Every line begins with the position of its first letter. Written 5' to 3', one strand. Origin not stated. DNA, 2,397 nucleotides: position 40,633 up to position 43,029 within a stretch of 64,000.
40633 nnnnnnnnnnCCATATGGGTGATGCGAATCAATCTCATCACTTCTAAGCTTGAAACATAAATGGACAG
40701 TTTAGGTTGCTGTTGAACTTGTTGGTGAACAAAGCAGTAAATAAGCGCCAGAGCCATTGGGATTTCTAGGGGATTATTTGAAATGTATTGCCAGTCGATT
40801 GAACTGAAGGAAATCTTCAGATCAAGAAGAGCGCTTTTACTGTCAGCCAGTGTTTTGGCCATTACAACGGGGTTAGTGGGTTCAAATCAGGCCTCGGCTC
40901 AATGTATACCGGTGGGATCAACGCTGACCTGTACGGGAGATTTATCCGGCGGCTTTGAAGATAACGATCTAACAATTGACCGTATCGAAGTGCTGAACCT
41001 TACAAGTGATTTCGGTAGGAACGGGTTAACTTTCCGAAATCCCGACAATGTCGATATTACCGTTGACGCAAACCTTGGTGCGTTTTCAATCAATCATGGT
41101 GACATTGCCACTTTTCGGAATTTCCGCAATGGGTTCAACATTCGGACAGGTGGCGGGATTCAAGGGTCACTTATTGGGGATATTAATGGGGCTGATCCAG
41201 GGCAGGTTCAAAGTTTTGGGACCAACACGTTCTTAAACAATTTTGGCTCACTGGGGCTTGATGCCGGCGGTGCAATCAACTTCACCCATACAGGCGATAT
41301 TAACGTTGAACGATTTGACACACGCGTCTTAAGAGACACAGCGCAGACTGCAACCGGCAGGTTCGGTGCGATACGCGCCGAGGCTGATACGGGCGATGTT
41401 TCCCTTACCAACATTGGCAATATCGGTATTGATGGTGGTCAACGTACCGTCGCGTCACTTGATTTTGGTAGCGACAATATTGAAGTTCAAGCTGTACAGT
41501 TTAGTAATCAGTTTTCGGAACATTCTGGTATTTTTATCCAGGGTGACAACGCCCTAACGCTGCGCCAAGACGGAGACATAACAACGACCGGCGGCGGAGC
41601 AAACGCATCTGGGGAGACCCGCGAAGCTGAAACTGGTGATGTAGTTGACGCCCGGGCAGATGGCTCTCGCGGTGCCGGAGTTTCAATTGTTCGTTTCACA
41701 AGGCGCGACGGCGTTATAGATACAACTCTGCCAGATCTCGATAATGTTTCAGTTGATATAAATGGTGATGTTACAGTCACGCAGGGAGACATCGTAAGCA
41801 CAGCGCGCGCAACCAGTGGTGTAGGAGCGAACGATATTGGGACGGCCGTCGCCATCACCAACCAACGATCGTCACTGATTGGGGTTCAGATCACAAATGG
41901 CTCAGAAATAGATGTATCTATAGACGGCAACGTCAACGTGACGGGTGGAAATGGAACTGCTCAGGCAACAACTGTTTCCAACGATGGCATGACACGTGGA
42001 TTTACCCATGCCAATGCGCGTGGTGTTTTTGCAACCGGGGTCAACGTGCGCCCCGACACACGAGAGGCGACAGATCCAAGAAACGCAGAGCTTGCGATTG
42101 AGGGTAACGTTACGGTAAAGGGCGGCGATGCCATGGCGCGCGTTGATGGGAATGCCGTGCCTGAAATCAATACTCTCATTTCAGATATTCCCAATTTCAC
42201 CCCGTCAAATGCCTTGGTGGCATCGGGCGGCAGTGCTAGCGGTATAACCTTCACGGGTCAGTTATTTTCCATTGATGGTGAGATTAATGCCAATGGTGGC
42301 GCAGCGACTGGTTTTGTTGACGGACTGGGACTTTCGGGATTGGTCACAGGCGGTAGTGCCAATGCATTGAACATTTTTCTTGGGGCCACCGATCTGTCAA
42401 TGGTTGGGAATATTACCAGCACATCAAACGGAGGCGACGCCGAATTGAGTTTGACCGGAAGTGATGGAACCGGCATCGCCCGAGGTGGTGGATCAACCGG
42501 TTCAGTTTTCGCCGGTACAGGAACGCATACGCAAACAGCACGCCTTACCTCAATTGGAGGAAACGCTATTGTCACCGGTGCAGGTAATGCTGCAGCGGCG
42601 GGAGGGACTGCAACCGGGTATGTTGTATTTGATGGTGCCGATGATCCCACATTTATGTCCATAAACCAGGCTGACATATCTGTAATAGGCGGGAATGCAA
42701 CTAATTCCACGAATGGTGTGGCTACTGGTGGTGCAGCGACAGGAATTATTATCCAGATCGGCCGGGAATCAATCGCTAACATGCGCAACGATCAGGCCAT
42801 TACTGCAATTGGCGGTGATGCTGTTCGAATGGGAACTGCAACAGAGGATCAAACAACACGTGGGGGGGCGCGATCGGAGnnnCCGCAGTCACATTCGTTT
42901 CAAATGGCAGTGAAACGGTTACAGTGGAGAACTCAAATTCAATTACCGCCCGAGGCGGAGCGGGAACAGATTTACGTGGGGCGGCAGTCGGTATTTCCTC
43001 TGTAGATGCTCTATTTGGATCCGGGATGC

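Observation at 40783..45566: A roughly 1590-aa autotransporter split into two frames exactly at a G7 tract: phase-variable switch, pseudogene or homopolymer error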

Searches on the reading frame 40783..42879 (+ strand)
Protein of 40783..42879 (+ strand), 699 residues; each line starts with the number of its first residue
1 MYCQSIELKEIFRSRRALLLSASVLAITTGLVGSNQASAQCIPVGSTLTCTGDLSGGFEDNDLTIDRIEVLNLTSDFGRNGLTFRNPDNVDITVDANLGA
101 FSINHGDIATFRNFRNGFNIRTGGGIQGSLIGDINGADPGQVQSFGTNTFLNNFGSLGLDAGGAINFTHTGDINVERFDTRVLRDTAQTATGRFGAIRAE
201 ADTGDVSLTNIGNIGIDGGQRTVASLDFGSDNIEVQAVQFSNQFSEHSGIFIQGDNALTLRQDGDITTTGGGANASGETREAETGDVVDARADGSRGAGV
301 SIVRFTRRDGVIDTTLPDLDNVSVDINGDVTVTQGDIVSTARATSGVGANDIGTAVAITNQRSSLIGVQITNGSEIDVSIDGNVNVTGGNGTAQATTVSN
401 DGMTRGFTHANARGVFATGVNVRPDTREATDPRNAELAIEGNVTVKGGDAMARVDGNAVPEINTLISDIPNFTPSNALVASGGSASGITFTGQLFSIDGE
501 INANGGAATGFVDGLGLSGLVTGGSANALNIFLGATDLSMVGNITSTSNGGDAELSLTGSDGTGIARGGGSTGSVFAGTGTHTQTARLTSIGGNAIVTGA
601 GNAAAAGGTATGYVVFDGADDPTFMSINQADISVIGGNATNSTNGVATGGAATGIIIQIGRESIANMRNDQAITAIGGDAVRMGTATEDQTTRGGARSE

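Call 6: search_protein_families(library=pfam, proteins=[window:40783-42879:+], max_evalue=0.01)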
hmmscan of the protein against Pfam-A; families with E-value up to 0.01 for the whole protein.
window:40783-42879:+ (699 aa): 0 families

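Call 7: search_protein_families(library=ncbifam, proteins=[window:40783-42879:+], max_evalue=0.01)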
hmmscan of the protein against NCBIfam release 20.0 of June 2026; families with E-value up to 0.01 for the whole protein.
window:40783-42879:+ (699 aa): 0 families

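Call 11: list_cluster_members(proteins=[window:40783-42879:+, window:42879-45563:+, P0001, P0003])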
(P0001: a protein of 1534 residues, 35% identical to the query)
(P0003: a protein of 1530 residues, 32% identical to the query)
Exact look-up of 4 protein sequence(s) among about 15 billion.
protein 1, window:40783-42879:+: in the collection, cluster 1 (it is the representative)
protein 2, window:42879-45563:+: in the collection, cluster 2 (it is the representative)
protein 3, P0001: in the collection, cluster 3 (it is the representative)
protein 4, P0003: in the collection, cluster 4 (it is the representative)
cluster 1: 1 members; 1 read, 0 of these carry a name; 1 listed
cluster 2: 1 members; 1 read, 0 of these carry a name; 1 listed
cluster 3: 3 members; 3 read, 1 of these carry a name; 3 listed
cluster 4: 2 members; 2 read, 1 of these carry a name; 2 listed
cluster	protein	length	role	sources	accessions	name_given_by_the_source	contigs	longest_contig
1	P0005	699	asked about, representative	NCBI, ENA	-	-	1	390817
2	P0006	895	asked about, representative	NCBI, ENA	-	-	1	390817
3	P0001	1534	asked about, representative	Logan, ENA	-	-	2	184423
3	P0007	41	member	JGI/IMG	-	hypothetical protein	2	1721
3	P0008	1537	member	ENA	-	-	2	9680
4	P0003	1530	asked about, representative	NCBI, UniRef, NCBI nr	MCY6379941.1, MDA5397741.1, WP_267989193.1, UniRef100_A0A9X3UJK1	autotransporter outer membrane beta-barrel domain-containing protein [Hoeflea prorocentri] | Autotransporter domain-containing protein n=1 Tax=Hoeflea prorocentri TaxID=1922333 ...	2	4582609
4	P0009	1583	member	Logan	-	-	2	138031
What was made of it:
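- Tried and rejected: Only the contig length of 390,817 bp is known (call 11).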

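Call 12: find_encoding_contigs(protein=P0006, flank=10000, max_places=6)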
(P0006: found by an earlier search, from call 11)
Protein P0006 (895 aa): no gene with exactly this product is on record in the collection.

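Call 50: search_protein_representatives(protein=P0005)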
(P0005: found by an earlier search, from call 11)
Query: 699 residues. Proteins with E-value up to 0.001 (for the whole library): 20; up to 1e-10: 15; up to 1e-30: 11. The best 20 are listed.
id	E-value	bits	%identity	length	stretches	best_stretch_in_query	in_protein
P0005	0.0e+00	1451.5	100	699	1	1-699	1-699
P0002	4.9e-76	273.0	38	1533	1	13-659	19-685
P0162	6.4e-67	242.9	38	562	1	21-477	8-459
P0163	8.5e-65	235.9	37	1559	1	6-680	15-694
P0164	6.5e-60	219.8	40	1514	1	21-587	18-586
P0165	4.0e-59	217.2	36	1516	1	14-681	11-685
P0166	1.2e-46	175.9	35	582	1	7-535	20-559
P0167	1.8e-46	175.4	41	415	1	14-402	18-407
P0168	7.1e-46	173.4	36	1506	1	23-688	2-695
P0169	1.3e-45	172.5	34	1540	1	25-679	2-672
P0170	1.6e-35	139.1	36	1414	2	36-530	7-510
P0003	3.1e-27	111.8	33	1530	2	12-530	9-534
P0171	2.7e-20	88.9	36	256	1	203-392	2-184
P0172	6.4e-14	67.8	31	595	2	22-153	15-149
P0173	2.4e-11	59.3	31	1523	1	31-695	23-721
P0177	6.4e-05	38.1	27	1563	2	12-492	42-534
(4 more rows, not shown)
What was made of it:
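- Tried and rejected: The exhaustive search in call 50 covers that gap for ORF A.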

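Call 52: search_protein_families(library=pfam, proteins=[P0163, P0164], max_evalue=0.1)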
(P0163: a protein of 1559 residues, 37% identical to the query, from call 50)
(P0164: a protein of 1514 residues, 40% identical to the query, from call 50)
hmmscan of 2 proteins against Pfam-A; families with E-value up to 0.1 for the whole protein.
P0163 (1559 aa): 1 family
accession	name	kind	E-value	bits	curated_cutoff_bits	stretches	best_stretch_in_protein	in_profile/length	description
PF03797.25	Autotransporter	-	4.4e-46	158.1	26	1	1284-1539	1-255/255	Autotransporter beta-domain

P0164 (1514 aa): 1 family
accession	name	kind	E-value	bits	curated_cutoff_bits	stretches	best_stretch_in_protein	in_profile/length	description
PF03797.25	Autotransporter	-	2.3e-49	168.9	26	1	1234-1494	1-255/255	Autotransporter beta-domain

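Call 73: predict_structure(alignment_id=A3)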
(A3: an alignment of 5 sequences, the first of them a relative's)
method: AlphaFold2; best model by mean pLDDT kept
length: 895 residues; sequences in the alignment: 5
mean_pLDDT: 64.0   pTM: 0.45
mean pLDDT of the five models: 64.0, 57.7, 57.4, 56.4, 50.3
residues with pLDDT >= 90: 63; 70-90: 341; 50-70: 246; < 50: 245
segments of 3 or more residues with pLDDT < 50: 1-12, 27-37, 44-49, 68-78, 145-152, 183-193, 276-287, 460-470, 497-545, 571-609, 623-632, 713-720, 769-785, 825-850, 882-885, 893-895
pLDDT, mean of each block of 10 residues (from residue 1): 31 57 54 44 45 74 60 38 71 86 78 83 90 81 50 68 92 83 50 50 84 86 83 83 82 68 79 56 49 74 72 80 85 86 90 88 90 79 83 87 62 91 72 58 89 72 43 75 84 51 34 37 33 32 48 68 66 32 26 26 34 60 42 61 72 78 75 69 83 79 73 45 65 78 60 69 60 36 47 72 60 72 49 30 35 69 56 61 50 45
secondary structure, 60 per line:
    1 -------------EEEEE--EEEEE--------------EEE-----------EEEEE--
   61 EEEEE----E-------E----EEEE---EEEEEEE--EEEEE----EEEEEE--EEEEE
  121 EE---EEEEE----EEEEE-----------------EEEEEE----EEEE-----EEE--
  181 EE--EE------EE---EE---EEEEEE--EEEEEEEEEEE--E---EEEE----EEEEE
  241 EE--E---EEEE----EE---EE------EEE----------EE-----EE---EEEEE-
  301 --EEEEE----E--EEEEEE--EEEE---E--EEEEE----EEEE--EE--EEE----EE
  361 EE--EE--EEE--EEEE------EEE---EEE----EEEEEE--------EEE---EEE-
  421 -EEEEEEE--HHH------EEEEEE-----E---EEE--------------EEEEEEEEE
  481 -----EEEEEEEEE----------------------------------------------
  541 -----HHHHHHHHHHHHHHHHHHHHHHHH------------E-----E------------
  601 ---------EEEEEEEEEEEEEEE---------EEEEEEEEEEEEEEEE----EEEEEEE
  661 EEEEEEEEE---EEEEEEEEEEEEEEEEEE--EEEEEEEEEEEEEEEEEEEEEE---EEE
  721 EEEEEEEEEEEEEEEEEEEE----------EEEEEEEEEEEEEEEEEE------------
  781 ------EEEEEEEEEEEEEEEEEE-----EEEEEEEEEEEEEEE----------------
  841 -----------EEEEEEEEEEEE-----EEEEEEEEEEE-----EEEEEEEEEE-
elements in order (helices of 4 or more, strands of 3 or more residues): E14-18 E21-25 E40-42 E54-58 E61-65 E83-86 E90-96 E99-103 E108-113 E116-122 E126-130 E135-139 E157-162 E167-170 E176-178 E203-208 E211-221 E228-231 E236-242 E249-252 E270-272 E295-299 E303-307 E315-320 E323-326 E333-337 E342-345 E352-354 E359-362 E369-371 E374-377 E384-386 E390-392 E397-402 E411-413 E417-419 E422-428 E440-445 E455-457 E472-480 E486-494 H546-569 E610-624 E634-649 E654-669 E673-690 E693-714 E718-740 E751-768 E787-804 E810-824 E852-863 E869-879 E885-894
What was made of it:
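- On Type Va (classical) autotransporter: The model has a helix at ORF B residues 546-569 and short strands throughout residues 14-494 (call 73).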

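Call 75: fold_search(model_id=the predicted structure, library=pdb)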
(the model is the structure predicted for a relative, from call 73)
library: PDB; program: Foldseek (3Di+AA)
matches with E <= 10: 764; with E <= 0.001: 21
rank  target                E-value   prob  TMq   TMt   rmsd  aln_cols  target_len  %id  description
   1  3qq2_A                6.3e-09  1.00  0.23  0.73   4.3       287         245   16  Crystal Structure of the Beta Domain of the Bordetella Autotransporter Brka (released 2011-04-13)
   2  3kvn_X                1.1e-08  1.00  0.25  0.34   5.4       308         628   20  Crystal structure of the full-length autotransporter EstA from Pseudomonas aeruginosa (released 2010-01-26)
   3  3qq2_B                1.9e-08  1.00  0.22  0.65   5.0       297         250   15  Crystal Structure of the Beta Domain of the Bordetella Autotransporter Brka (released 2011-04-13)
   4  1uyn                  2.5e-08  1.00  0.24  0.64   6.6       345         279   17  Translocator domain of autotransporter NalP from Neisseria meningitidis (released 2004-03-18)
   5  3kvn_A                3.4e-08  1.00  0.27  0.37   5.5       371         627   17  Crystal structure of the full-length autotransporter EstA from Pseudomonas aeruginosa (released 2010-01-26)
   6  3qq2_C                4.8e-08  1.00  0.22  0.66   6.0       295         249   16  Crystal Structure of the Beta Domain of the Bordetella Autotransporter Brka (released 2011-04-13)
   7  1uyo                  6.9e-08  1.00  0.24  0.63   6.3       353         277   16  Translocator domain of autotransporter NalP from Neisseria meningitidis (released 2004-03-19)
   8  9oqa                  2.2e-07  1.00  0.25  0.35   7.8       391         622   18  Cryo-EM structure of AaaA, a Pseudomonas Aeruginosa autotransporter (released 2025-08-13)
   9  4mee                  4.4e-07  1.00  0.22  0.55   9.3       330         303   14  Crystal structure of the transport unit of the autotransporter AIDA-I from Escherichia coli (released 2014-06-04)
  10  3aeh_A                5.2e-07  1.00  0.22  0.60   6.5       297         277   13  Integral membrane domain of autotransporter Hbp (released 2010-07-07)
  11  3slt                  1.8e-06  1.00  0.24  0.58   6.8       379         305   11  Pre-cleavage Structure of the Autotransporter EspP - N1023S Mutant (released 2011-11-16)
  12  3slo                  3.2e-06  1.00  0.22  0.55   6.6       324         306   12  Pre-cleavage Structure of the Autotransporter EspP - N1023D mutant (released 2011-11-16)
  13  2qom_B                3.2e-06  1.00  0.22  0.59   6.8       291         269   13  The crystal structure of the E.coli EspP autotransporter Beta-domain. (released 2007-11-13)
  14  3slj                  3.7e-06  1.00  0.23  0.57   7.1       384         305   11  Pre-cleavage Structure of the Autotransporter EspP - N1023A mutant (released 2011-11-16)
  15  2qom_A                5.0e-06  1.00  0.22  0.61   7.1       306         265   12  The crystal structure of the E.coli EspP autotransporter Beta-domain. (released 2007-11-13)
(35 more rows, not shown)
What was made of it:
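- On Type Va (classical) autotransporter: Foldseek hits BrkA, NalP and EstA (call 75).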
